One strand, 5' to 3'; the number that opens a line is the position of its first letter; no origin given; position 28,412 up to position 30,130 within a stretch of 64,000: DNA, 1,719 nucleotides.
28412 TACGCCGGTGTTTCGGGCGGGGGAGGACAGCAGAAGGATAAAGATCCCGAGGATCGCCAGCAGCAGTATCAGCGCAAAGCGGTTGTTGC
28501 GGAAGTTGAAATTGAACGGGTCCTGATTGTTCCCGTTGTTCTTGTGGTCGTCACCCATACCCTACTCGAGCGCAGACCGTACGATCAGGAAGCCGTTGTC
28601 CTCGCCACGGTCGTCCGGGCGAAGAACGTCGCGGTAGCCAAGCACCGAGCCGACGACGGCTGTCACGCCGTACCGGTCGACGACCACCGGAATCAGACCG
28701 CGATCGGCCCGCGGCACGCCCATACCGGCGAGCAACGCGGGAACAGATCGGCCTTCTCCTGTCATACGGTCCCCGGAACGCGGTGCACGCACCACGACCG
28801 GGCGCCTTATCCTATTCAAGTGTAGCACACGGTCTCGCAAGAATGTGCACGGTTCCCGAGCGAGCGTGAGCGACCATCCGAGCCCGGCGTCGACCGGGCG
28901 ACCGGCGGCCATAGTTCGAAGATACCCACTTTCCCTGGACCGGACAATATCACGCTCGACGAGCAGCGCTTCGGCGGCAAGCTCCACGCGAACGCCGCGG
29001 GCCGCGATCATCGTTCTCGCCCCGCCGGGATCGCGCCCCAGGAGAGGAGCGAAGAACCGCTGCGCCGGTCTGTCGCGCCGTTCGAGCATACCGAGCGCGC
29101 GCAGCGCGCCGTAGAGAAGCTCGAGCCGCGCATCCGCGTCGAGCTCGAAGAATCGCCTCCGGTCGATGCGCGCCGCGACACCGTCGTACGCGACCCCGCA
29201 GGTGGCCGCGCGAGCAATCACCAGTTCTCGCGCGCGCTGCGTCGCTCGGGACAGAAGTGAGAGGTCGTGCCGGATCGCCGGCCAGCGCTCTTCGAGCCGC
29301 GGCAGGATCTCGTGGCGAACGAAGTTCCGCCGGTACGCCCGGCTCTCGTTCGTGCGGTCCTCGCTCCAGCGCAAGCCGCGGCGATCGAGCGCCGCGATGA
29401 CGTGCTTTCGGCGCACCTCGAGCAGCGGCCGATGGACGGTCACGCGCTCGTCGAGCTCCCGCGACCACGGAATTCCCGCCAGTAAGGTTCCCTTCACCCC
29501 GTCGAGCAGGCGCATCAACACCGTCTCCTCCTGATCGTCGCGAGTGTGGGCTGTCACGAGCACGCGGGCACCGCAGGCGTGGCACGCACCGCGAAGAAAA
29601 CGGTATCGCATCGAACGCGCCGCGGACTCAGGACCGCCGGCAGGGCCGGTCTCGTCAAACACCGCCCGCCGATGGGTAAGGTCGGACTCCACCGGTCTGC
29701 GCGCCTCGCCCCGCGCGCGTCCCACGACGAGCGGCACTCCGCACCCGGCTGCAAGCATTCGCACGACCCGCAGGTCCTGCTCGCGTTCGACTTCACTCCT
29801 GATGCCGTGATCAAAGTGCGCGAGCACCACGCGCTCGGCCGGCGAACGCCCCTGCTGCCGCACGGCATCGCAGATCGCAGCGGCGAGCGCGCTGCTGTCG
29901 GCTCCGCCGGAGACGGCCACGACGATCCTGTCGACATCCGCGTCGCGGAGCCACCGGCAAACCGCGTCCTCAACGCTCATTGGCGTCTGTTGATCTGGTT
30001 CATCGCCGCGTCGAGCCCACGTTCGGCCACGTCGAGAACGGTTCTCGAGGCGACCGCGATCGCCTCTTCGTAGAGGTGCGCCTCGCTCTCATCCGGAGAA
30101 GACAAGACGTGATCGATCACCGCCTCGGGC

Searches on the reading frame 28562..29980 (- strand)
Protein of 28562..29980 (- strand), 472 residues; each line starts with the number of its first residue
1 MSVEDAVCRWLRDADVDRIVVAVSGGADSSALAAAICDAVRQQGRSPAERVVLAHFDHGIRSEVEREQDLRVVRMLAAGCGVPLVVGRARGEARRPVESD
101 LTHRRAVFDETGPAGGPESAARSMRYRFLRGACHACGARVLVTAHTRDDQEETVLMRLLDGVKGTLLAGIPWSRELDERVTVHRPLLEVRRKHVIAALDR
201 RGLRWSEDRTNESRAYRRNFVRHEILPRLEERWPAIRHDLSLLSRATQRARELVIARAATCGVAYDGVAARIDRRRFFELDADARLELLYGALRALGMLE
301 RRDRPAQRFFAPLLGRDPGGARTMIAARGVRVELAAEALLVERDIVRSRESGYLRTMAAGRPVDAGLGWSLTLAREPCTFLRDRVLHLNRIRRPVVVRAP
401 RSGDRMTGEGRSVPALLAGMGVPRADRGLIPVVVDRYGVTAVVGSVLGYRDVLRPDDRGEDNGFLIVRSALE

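Call 10: search_protein_families(library=pfam, proteins=[window:28562-29980:-], max_evalue=0.00001)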
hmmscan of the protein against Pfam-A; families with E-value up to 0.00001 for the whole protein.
window:28562-29980:- (472 aa): 1 family
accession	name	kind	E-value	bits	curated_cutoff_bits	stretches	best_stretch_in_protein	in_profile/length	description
PF01171.26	ATP_bind_3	-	1.1e-41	143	27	1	19-224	2-182/182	PP-loop family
